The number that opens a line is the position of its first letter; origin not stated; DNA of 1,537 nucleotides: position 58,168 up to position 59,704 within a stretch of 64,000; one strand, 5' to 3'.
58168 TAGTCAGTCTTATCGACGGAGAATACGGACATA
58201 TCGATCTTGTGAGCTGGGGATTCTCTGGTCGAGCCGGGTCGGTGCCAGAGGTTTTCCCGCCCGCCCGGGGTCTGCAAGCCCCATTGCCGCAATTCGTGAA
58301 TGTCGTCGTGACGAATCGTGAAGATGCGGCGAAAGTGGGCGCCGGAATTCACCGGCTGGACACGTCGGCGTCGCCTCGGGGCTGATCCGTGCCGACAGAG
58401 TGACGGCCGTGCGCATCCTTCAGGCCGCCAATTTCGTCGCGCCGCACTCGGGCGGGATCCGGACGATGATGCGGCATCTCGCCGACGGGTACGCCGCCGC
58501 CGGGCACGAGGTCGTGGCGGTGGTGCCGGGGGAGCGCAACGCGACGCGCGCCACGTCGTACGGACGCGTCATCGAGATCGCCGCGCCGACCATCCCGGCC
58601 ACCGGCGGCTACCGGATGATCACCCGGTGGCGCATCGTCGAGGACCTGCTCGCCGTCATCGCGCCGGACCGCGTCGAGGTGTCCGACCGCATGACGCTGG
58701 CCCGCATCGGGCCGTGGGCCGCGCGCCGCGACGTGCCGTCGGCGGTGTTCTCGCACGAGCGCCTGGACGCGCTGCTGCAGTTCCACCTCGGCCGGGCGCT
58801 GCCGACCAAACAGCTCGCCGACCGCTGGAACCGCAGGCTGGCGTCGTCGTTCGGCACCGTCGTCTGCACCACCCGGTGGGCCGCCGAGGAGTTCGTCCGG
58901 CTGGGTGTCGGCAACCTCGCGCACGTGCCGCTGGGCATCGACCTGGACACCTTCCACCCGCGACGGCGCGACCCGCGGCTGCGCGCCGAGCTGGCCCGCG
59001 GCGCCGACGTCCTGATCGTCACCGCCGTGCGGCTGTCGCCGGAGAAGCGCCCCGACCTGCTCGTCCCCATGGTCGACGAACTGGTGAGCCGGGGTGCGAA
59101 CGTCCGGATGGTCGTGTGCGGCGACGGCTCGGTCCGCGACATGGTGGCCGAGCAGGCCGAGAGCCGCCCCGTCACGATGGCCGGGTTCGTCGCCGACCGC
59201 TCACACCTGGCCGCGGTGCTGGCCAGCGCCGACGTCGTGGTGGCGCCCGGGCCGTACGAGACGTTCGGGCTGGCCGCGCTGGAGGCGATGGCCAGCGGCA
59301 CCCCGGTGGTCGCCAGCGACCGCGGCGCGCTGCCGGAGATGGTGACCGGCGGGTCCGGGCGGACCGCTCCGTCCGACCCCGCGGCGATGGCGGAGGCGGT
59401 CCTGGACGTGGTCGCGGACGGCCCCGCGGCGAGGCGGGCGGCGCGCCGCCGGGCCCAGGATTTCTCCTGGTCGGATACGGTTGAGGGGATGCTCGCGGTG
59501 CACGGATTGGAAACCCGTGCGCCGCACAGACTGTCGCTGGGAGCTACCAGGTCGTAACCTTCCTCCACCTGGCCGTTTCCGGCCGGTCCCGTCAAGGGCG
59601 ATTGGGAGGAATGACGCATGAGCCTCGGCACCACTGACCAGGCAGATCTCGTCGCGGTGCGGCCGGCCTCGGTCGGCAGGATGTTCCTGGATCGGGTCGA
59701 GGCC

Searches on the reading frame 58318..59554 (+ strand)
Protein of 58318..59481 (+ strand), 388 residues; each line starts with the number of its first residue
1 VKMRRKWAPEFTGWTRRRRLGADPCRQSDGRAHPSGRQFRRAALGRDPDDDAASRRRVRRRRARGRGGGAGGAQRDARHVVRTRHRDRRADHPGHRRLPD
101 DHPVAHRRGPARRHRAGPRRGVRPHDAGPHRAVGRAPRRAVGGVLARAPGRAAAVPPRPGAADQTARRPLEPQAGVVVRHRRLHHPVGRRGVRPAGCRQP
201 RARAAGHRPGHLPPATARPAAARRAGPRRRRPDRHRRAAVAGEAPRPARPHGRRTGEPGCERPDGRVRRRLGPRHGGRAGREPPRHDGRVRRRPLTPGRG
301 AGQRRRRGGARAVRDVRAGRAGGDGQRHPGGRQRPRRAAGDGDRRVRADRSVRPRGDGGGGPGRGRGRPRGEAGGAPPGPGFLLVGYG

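Call 9: search_protein_families(library=pfam, proteins=[window:58318-59481:+], max_evalue=0.001)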
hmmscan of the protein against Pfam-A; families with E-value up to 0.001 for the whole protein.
window:58318-59481:+ (388 aa): 0 families

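Call 53: search_protein_families(library=pfam, proteins=[window:58400-59554:+], max_evalue=0.0001)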
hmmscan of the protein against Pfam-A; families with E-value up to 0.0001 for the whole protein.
window:58400-59554:+ (385 aa): 5 families
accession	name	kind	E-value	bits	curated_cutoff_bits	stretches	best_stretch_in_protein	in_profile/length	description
PF13692.12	Glyco_trans_1_4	-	8.8e-27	94.5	27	1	206-340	4-142/142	Glycosyl transferases group 1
PF00534.26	Glycos_transf_1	-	3.4e-26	92.2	26.4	1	201-349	13-167/172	Glycosyl transferases group 1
PF13579.12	Glyco_trans_4_4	-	6.1e-21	75.8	29.7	1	18-179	1-158/158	Glycosyl transferase 4-like domain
PF13439.12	Glyco_transf_4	-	4.2e-19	69.6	28.5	1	18-183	2-169/170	Glycosyltransferase Family 4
PF20706.3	GT4-conflict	-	1.1e-18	67.9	26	1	14-362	8-383/385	Family 4 Glycosyltransferase in conflict systems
